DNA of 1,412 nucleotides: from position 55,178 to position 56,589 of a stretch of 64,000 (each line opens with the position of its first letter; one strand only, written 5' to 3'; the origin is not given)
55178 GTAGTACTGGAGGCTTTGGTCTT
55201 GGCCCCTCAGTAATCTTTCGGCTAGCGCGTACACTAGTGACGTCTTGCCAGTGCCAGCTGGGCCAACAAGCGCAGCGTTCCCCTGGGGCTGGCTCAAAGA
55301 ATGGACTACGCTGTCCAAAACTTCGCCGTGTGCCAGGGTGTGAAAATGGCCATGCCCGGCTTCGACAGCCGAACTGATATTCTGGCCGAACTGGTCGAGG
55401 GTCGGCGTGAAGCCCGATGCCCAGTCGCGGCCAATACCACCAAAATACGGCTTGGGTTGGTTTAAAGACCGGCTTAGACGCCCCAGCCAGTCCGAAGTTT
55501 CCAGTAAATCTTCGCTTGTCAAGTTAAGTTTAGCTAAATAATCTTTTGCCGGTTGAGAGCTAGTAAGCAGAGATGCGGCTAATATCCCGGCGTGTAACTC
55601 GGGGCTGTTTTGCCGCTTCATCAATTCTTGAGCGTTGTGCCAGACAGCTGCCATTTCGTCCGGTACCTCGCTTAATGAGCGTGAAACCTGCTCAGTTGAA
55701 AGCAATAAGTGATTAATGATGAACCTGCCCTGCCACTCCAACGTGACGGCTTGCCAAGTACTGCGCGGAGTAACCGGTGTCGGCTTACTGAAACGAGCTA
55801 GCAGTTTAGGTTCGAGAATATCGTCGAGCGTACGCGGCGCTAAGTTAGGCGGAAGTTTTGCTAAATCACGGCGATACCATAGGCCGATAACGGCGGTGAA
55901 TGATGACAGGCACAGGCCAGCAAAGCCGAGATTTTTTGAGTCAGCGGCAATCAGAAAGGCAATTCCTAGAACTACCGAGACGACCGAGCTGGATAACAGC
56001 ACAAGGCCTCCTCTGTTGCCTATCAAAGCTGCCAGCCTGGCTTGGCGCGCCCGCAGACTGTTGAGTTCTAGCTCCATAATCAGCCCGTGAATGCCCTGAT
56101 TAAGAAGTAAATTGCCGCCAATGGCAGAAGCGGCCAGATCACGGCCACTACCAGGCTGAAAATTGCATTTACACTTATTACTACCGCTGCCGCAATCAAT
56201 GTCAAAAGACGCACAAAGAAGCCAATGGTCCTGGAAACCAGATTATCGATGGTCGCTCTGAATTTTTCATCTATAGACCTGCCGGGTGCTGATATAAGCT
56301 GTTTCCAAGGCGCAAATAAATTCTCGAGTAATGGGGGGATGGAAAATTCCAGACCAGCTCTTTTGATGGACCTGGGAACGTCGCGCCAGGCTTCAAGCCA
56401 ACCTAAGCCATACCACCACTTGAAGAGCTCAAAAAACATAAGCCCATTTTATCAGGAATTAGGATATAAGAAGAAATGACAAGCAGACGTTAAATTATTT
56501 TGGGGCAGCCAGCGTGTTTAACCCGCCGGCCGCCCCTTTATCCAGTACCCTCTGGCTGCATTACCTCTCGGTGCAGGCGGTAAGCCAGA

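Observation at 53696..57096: Operon of HTH+HEARO-like protein, small membrane protein and a membrane-anchored Hsp100/Clp ATPase without ClpP-docking loop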

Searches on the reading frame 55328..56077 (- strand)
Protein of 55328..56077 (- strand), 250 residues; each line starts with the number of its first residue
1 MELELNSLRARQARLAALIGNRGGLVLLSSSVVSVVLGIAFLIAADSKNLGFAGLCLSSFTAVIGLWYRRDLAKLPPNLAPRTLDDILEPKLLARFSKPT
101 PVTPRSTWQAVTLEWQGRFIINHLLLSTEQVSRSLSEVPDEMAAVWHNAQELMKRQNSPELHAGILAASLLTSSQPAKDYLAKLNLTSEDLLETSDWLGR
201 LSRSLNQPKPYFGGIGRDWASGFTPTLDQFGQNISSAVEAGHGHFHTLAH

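Call 33: predict_structure(alignment_id=A1)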
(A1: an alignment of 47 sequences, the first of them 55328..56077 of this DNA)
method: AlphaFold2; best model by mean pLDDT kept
length: 250 residues; sequences in the alignment: 47
mean_pLDDT: 85.6   pTM: 0.76
mean pLDDT of the five models: 85.6, 85.3, 85.3, 84.6, 83.7
residues with pLDDT >= 90: 181; 70-90: 27; 50-70: 5; < 50: 37
segments of 3 or more residues with pLDDT < 50: 211-217, 222-250
pLDDT, mean of each block of 10 residues (from residue 1): 91 94 95 97 91 97 95 87 93 90 97 96 96 97 96 94 98 97 96 92 76 47 45 44 37
secondary structure, 60 per line:
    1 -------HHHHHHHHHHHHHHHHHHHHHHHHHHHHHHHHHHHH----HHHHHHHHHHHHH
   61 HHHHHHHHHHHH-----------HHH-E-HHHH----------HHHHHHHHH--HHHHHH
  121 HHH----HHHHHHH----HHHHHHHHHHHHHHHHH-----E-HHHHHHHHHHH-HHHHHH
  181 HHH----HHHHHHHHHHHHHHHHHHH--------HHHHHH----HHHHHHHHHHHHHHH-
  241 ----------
elements in order: H8-43 H48-72 H90-93 H104-112 H115-123 H128-134 H139-155 H163-173 H175-183 H188-206 H215-220 H225-239
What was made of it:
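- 56012..56077 (-): Residues 1-22: conserved basic cytoplasmic N-tail (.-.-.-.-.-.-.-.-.) that continues into TM1. AF2 predicts helix 8-43 (call 33).
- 55874..56011 (-): Residues 23-68: TM helical hairpin (TM1 about 24-46, TM2 about 50-68) with a short loop. Both ends are cytoplasmic. AF2 hairpin with pLDDT >90 (call 33).
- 55460..55828 (-): Residues 84-206: all-helical domain with a Clp_N-like fold. AF2 (call 33).
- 55385..55456 (-): Residues 208-231: family-specific linker motif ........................, 98-100% invariant. It has no counterpart in ClpC and its role is unknown. AF2 confidence is low without NBD1 (call 33).
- Checked: AF2 predicts a helical hairpin at 8-43/48-72 with pLDDT >90 (call 33).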

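Call 37: fold_search(model_id=the predicted structure, library=pdb)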
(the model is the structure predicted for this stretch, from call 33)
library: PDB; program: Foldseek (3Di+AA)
matches with E <= 10: 293; with E <= 0.001: 0
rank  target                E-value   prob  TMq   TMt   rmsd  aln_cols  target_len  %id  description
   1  6ucr                  3.8e-02  1.00  0.32  0.49   4.1       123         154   13  Structure of ClpC1-NTD L92S L96P (released 2020-05-13)
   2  2y1r_A                6.9e-02  1.00  0.30  0.50   3.5       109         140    9  Structure of MecA121 & ClpC N-domain complex (released 2011-03-16)
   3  2y1r_F                7.6e-02  1.00  0.30  0.52   4.3       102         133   11  Structure of MecA121 & ClpC N-domain complex (released 2011-03-16)
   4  4irf_A                8.3e-02  1.00  0.33  0.52   4.0       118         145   11  Preliminary structural investigations of a malarial protein secretion system (released 2014-04-16)
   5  8b9o                  8.3e-02  1.00  0.32  0.52   4.8       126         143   11  Structure of the C-terminal domain of ClpC2 from Mycobacterium smegmatis (released 2023-07-05)
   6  6pbs_B                8.7e-02  1.00  0.30  0.49   3.7       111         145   12  Structure of ClpC1-NTD in complex with Ecumicin (released 2020-05-13)
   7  2y1r_B                1.0e-01  1.00  0.30  0.50   3.5       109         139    9  Structure of MecA121 & ClpC N-domain complex (released 2011-03-16)
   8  4iod_A                1.2e-01  1.00  0.32  0.51   4.4       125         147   13  Preliminary structural investigations of a malarial protein secretion system. (released 2014-04-23)
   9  6pbs_G                1.3e-01  1.00  0.31  0.49   4.4       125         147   12  Structure of ClpC1-NTD in complex with Ecumicin (released 2020-05-13)
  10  2y1r_D                1.3e-01  1.00  0.30  0.49   3.7       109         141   10  Structure of MecA121 & ClpC N-domain complex (released 2011-03-16)
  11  2y1q                  1.3e-01  1.00  0.31  0.52   4.1       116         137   10  Crystal Structure of ClpC N-terminal Domain (released 2011-03-16)
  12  8b3s_Z                1.4e-01  1.00  0.30  0.49   4.2       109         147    8  Structure of YjbA in complex with ClpC N-terminal Domain (released 2023-12-27)
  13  9din_A                1.4e-01  1.00  0.31  0.50   3.8       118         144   13  Structure of ClpC1 N-terminal Domain complexed with semi-synthetic Rufomycin analog (released 2025-04-16)
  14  4iod_C                1.4e-01  1.00  0.32  0.51   4.8       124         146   13  Preliminary structural investigations of a malarial protein secretion system. (released 2014-04-23)
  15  4irf_B                1.6e-01  1.00  0.33  0.54   4.1       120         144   11  Preliminary structural investigations of a malarial protein secretion system (released 2014-04-16)
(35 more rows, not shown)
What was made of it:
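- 55460..55828 (-): The top 45 Foldseek PDB hits are all Clp/Hsp104 N-domains (call 37).
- On Clp/Hsp100 class I (double-ring) AAA+ superfamily: At fold level the top 45 Foldseek PDB hits are Clp N-domains, with TM ~0.5 and E 0.04-0.5 (call 37).
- Checked: The top 45 Foldseek PDB hits to the AF2 model are all Clp/Hsp104 N-domains, with TM ~0.5 per target and E 0.04-0.5 (call 37).
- Clp_N-like fold (call 37). A Clp_N-like substrate or adaptor domain is retained (call 37).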

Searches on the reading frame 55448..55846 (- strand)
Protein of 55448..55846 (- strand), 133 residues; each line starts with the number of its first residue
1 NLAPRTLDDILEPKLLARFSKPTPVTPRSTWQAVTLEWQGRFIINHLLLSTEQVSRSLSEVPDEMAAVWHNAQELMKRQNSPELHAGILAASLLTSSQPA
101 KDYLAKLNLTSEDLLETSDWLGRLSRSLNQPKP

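Call 76: search_solved_structures(query=A4, max_evalue=10)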
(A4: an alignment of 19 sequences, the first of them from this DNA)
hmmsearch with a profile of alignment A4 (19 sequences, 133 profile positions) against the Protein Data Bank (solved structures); distinct sequences matched with E-value up to 10: 4.
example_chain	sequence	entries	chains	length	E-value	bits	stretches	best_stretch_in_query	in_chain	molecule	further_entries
7udk_A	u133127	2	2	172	0.027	17.7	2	19-98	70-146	Designed helical repeat protein (DHR) RPB_LRP2_R4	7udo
5u2u_A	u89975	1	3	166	0.33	14.2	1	34-80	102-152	Heat shock protein 104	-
3d4e_A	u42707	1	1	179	0.55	13.5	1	51-84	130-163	putative beta-lactamase inhibitor protein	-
5dns_A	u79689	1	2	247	1.9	11.7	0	80-121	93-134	t1428 beta1 loop design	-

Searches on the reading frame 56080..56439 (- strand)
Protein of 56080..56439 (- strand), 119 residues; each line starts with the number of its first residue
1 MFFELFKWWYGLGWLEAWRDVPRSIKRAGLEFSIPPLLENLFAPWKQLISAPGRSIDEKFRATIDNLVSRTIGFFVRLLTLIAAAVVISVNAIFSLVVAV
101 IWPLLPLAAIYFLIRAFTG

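Call 3: search_protein_families(library=pfam, proteins=[window:56080-56439:-], max_evalue=1)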
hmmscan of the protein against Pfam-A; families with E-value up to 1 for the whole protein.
window:56080-56439:- (119 aa): 1 family
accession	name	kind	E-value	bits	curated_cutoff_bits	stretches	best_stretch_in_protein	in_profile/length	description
PF05297.16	Herpes_LMP1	-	0.41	10.2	26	1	59-112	132-183/386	Herpesvirus latent membrane protein 1 (LMP1)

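Call 4: search_protein_families(library=ncbifam, proteins=[window:56080-56439:-], max_evalue=1)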
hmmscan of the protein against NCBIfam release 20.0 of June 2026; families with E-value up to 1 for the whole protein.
window:56080-56439:- (119 aa): 1 family
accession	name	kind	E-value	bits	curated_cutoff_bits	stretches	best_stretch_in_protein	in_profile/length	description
NF042932.1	BlpZ_fam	equivalog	0.0053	17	50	1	62-100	18-56/82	immunity protein BlpZ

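Call 24: find_homologous_proteins(query=window:56080-56439:-)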
Query window:56080-56439:- (119 aa): 127 proteins with E <= 0.001 among 161 candidates; the best 120 are listed.
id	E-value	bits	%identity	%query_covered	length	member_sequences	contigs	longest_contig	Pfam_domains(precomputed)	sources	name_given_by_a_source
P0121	1.8e-70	253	100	100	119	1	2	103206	-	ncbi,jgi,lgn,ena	ncbi:MAG TPA: hypothetical protein VIK37_02070 [Candidatus Saccharimonadales bacterium]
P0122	1.4e-57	211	80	100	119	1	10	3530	-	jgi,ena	-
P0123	6.2e-57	209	80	100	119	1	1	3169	-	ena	-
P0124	3.2e-56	207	76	100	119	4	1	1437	-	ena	-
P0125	1.0e-55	205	77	100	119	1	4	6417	-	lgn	-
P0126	7.1e-55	203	76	100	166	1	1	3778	-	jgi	jgi:hypothetical protein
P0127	1.9e-53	198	74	100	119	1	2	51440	-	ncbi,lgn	ncbi:MAG: hypothetical protein WEC17_00085 [Candidatus Saccharimonadales bacterium]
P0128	3.0e-53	197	76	100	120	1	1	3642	-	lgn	-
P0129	8.5e-53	196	76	100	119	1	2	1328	-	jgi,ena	-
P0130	1.9e-48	182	71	100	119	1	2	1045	-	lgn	-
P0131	5.3e-48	180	69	97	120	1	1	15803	-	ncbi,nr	ncbi:MAG TPA: hypothetical protein VFW52_02805 [Candidatus Saccharimonadales bacterium]|nr:hypotheti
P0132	4.0e-47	177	69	97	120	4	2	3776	-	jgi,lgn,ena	jgi:hypothetical protein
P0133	7.2e-47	177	68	97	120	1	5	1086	-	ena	-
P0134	9.4e-47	176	71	97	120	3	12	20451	-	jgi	jgi:hypothetical protein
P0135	1.3e-46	176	66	100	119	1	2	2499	-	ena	-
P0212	4.9e-24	103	42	99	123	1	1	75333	-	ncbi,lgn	-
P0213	5.7e-24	103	41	100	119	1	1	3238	-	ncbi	-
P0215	1.0e-23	102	43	87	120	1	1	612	-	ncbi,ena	-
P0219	3.0e-23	100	43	98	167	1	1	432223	-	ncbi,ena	-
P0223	9.3e-23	99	42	98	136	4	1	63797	-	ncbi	-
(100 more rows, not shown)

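Call 32: search_protein_families(library=phrogs, proteins=[window:56080-56439:-], max_evalue=0.1)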
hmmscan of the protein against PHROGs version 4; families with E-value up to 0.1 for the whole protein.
window:56080-56439:- (119 aa): 1 family
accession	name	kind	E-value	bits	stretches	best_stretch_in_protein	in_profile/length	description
phrog_18365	-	unknown function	0.079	13.9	0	63-109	18-65/73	-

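Call 35: predict_structure(alignment_id=A2)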
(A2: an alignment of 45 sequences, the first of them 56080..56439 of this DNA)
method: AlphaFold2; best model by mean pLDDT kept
length: 119 residues; sequences in the alignment: 45
mean_pLDDT: 85.3   pTM: 0.63
mean pLDDT of the five models: 85.3, 82.7, 80.3, 79.7, 78.3
residues with pLDDT >= 90: 44; 70-90: 65; 50-70: 10; < 50: 0
segments of 3 or more residues with pLDDT < 50: none
pLDDT, mean of each block of 10 residues (from residue 1): 86 91 87 82 67 75 84 89 92 92 90 90
secondary structure, 60 per line:
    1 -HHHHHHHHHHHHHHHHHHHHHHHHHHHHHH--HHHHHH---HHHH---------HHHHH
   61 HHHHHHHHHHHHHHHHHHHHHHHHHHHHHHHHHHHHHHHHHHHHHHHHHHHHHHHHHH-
elements in order: H2-31 H34-39 H43-46 H56-118
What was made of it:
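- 56080..56439 (-): Small membrane protein (119 aa). Invariant motifs are WWYGxGW, (T/N)LFAPWK(R/Q)I, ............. and WPLLP. A basic N-terminal half of ~70 aa is followed by a ~37-residue uncharged helix. It is the obligate genomic partner of the ATPase. AF2 pLDDT 85 (call 35).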

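Call 46: search_protein_representatives(alignment_id=A2)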
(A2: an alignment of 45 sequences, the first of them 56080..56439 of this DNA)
Query: 45 sequences, 119 profile positions. Proteins with E-value up to 0.001 (for the whole library): 1273; up to 1e-10: 593; up to 1e-30: 35. The best 150 are listed.
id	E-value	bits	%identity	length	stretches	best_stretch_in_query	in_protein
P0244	1.1e-39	151.2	-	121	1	2-118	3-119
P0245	2.1e-39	150.3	-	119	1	1-115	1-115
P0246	2.2e-39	150.3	-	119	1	1-118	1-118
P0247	5.3e-39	149.0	-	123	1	4-118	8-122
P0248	7.7e-39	148.5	-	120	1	1-118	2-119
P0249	1.2e-38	147.9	-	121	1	2-118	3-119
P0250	1.5e-37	144.4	-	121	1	1-118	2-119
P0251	6.0e-37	142.4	-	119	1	1-118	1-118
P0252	1.9e-36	140.8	-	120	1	1-117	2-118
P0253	2.7e-36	140.3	-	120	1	2-118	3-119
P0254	8.0e-36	138.8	-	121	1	2-118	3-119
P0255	4.3e-35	136.4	-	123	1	3-117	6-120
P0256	1.3e-34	134.8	-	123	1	1-117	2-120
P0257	2.3e-34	134.1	-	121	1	1-117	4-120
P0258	2.6e-34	133.9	-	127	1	1-118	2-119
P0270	3.9e-32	126.9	-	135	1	1-114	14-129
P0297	2.6e-27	111.3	-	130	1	3-117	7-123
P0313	4.5e-26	107.3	-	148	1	1-114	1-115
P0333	1.5e-24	102.4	-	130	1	1-115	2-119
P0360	8.2e-23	96.8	-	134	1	1-116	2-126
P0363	1.2e-22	96.3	-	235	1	1-114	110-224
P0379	1.4e-21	92.9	-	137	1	3-114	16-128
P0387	2.8e-21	91.8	-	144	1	6-117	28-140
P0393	3.9e-21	91.4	-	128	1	2-112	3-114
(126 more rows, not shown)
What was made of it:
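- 56080..56439 (-): 1273 representative clusters at E<=1e-3 (call 46).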

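Call 47: list_cluster_members(proteins=[P0258, P0270, P0297, P0313, P0333, P0360, P0363, P0379, P0387, P0393])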
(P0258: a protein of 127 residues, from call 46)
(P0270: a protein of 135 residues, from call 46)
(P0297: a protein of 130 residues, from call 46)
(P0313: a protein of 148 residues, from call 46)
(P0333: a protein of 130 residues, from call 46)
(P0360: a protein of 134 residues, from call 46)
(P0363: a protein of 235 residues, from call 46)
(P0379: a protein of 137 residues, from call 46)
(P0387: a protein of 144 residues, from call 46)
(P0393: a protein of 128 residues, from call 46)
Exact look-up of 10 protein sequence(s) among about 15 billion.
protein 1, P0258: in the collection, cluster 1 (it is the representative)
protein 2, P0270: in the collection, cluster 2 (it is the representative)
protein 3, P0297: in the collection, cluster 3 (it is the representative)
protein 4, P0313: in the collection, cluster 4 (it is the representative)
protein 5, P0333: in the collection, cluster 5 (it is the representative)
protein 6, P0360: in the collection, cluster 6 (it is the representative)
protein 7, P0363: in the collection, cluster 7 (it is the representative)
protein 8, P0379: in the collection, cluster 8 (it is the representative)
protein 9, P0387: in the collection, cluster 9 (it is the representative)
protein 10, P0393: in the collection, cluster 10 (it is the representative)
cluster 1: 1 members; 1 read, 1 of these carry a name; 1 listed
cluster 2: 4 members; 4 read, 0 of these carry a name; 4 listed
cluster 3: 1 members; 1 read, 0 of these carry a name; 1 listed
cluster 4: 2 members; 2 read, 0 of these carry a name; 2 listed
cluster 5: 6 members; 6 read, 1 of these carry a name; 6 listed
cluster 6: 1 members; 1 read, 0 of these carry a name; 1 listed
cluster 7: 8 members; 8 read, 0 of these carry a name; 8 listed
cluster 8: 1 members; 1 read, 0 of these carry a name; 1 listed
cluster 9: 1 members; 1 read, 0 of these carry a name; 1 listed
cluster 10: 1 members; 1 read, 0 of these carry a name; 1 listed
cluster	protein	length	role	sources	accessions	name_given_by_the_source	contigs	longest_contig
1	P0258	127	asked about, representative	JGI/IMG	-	hypothetical protein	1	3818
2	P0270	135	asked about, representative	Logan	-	-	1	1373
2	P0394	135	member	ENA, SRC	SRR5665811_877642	-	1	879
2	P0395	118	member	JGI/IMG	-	-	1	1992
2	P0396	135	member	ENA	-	-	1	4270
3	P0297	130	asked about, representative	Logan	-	-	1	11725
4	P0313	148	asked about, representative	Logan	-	-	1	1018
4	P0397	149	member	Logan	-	-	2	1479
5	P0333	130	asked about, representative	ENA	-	-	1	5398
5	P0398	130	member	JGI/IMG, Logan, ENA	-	hypothetical protein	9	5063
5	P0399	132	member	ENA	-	-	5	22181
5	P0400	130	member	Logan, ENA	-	-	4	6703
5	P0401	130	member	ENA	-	-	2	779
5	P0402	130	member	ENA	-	-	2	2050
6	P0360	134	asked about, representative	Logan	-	-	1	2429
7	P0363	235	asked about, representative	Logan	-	-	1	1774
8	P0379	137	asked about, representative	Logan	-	-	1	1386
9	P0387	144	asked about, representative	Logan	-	-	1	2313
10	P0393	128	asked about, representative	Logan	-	-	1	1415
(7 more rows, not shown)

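Call 48: find_related_loci(query=A2, collection=metagenome_contigs, flank=4500)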
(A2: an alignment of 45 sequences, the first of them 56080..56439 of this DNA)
Query A2 (119 aa) in metagenome_contigs; peptide patterns used: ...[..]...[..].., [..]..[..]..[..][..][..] (x = any residue, [..] = any of these).
449 stretches matched a pattern; 350 encode a relative of the query (tblastn E <= 1e-3); the best 80 are kept; 80 distinct loci.
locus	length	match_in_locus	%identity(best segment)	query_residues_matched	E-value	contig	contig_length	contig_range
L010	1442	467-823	80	1-119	2e-64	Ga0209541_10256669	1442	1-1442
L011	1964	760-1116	73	1-119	4e-59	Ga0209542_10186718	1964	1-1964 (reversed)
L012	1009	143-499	76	1-119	9e-61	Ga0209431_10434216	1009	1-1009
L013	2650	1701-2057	62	1-119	2e-45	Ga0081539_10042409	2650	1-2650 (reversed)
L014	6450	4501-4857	55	1-119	2e-44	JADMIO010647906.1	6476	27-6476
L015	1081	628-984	51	1-119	1e-42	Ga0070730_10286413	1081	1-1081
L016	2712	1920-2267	56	1-116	6e-40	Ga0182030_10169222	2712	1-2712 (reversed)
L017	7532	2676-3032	50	1-119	1e-39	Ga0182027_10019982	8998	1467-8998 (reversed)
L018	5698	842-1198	54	1-119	2e-39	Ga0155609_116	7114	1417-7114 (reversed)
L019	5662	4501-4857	54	1-119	2e-39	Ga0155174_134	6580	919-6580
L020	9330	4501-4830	57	1-110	7e-39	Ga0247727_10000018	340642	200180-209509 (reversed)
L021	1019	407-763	55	1-119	4e-40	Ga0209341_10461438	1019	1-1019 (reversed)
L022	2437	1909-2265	59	1-119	3e-37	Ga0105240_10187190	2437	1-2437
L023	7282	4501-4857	52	1-119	9e-37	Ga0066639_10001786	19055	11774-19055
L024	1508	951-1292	52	1-114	6e-37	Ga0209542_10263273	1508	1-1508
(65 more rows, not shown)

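Call 60: search_protein_families(library=padloc, proteins=[window:56080-56439:-], max_evalue=0.01)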
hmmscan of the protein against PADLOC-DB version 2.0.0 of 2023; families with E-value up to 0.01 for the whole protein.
window:56080-56439:- (119 aa): 0 families

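Call 67: search_solved_structures(query=A2, max_evalue=10)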
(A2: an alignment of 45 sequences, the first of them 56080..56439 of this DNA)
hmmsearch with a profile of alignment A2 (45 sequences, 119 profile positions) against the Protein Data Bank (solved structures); distinct sequences matched with E-value up to 10: 0.

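Call 70: fold_search(model_id=the predicted structure, library=pdb)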
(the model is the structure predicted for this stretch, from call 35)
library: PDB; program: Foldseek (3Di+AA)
matches with E <= 10: 127; with E <= 0.001: 0
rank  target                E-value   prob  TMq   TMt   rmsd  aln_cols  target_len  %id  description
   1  6dkm_D                2.2e+00  0.14  0.25  0.34   7.5        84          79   13  DHD131 (released 2018-12-19)
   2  9p6i_E                2.5e+00  0.33  0.36  0.25   5.9        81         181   15  Crystal Structure of the Histidine Kinase VC2136 from Vibrio cholerae serotype O1 (released 2025-08-20)
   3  5wkq_A                2.6e+00  0.10  0.24  0.18   8.9        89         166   12  2.10 A resolution structure of IpaB (residues 74-242) from Shigella flexneri (released 2018-05-16)
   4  4nsm                  2.9e+00  0.18  0.30  0.42   5.1        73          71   16  crystal structure of the streptococcal collagen-like protein 2 globular domain from invasive M3-type group A Streptococc (released 2013-12-25)
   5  9cpb_6D               3.1e+00  0.14  0.36  0.35   9.5       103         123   12  Atomic model of bovine Fallopian tube cilia doublet microtubule (48-nm periodicity) (released 2024-10-30)
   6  6mbz_A                3.3e+00  0.44  0.50  0.14   4.2        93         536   13  Structure of Transcription Factor (released 2019-06-19)
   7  2f1m_A                3.3e+00  0.15  0.29  0.16  10.1        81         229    7  Conformational flexibility in the multidrug efflux system protein AcrA (released 2006-03-21)
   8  9div_C                3.3e+00  0.06  0.19  0.17  16.5       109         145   15  The crystal structure of de novo designed ChuA binding protein C8 (released 2025-05-21)
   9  7upq_B                3.5e+00  0.16  0.29  0.42   6.2        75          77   15  Crystal structure of designed heterotrimeric assembly DHT03_1arm_A21/B/C (released 2022-12-14)
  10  6dkm_B                3.5e+00  0.12  0.25  0.38  10.0        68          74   15  DHD131 (released 2018-12-19)
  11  9a2v_MODEL_1_A        3.7e+00  0.15  0.30  0.10  10.0        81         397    7  Model of E. coli AcrA by in-cell photo-crosslinking MS and deep learning (released 2023-02-24)
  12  8i03_H                3.9e+00  0.11  0.31  0.29   6.5       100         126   12  Cryo-EM structure of the SIN3L complex from S. pombe (released 2023-05-03)
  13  6ixg_A                3.9e+00  0.10  0.33  0.20  10.0       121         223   14  Crystal structure of native apo SH3BP5 (P41) (released 2019-03-20)
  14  6n9h                  3.9e+00  0.08  0.22  0.32   8.8        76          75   14  De novo designed homo-trimeric amantadine-binding protein (released 2019-12-18)
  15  2v0o_B                4.1e+00  0.10  0.32  0.16  11.1       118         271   10  FCHO2 F-BAR domain (released 2007-06-26)
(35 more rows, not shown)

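Call 79: list_cluster_members(proteins=[P0212, P0213, P0215, P0219, P0223, P0086, P0106, P0116, P0038, P0070])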
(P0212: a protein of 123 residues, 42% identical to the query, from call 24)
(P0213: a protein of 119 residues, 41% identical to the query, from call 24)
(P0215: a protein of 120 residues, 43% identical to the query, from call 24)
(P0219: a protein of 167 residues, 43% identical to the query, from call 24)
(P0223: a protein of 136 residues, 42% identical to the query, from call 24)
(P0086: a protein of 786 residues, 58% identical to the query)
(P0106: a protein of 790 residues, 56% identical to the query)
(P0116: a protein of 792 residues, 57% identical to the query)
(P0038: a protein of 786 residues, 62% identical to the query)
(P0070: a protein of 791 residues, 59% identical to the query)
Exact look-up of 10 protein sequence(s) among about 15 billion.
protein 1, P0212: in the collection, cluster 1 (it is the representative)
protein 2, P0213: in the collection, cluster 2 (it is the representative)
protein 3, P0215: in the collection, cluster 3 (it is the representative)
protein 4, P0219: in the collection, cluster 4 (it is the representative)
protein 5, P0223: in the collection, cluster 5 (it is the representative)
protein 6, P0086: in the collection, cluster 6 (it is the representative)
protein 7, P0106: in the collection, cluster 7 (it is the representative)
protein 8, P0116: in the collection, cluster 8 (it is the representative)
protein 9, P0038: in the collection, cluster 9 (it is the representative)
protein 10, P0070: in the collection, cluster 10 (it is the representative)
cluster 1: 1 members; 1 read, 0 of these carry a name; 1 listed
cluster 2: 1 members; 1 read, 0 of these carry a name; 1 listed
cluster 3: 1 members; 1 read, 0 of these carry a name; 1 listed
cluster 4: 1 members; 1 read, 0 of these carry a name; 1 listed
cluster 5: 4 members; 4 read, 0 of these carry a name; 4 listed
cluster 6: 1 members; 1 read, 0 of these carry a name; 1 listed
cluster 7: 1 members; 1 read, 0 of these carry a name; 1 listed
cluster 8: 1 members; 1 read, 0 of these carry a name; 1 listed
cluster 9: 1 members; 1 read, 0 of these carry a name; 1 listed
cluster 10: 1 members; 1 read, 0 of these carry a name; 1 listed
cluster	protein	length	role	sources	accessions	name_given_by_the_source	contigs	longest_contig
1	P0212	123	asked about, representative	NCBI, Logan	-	-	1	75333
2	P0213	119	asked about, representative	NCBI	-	-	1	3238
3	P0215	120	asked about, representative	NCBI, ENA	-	-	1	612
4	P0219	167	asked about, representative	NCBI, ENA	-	-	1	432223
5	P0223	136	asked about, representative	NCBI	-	-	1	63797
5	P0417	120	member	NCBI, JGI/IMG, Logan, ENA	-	-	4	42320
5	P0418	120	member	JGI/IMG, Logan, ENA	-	-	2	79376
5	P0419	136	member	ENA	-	-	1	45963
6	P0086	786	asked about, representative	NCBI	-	-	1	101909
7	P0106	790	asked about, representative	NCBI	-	-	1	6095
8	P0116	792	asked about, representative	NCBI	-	-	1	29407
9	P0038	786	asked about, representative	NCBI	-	-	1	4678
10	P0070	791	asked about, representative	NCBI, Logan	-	-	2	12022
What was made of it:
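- Tried and rejected: list_cluster_members on 20 distant members (calls 47, 79).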
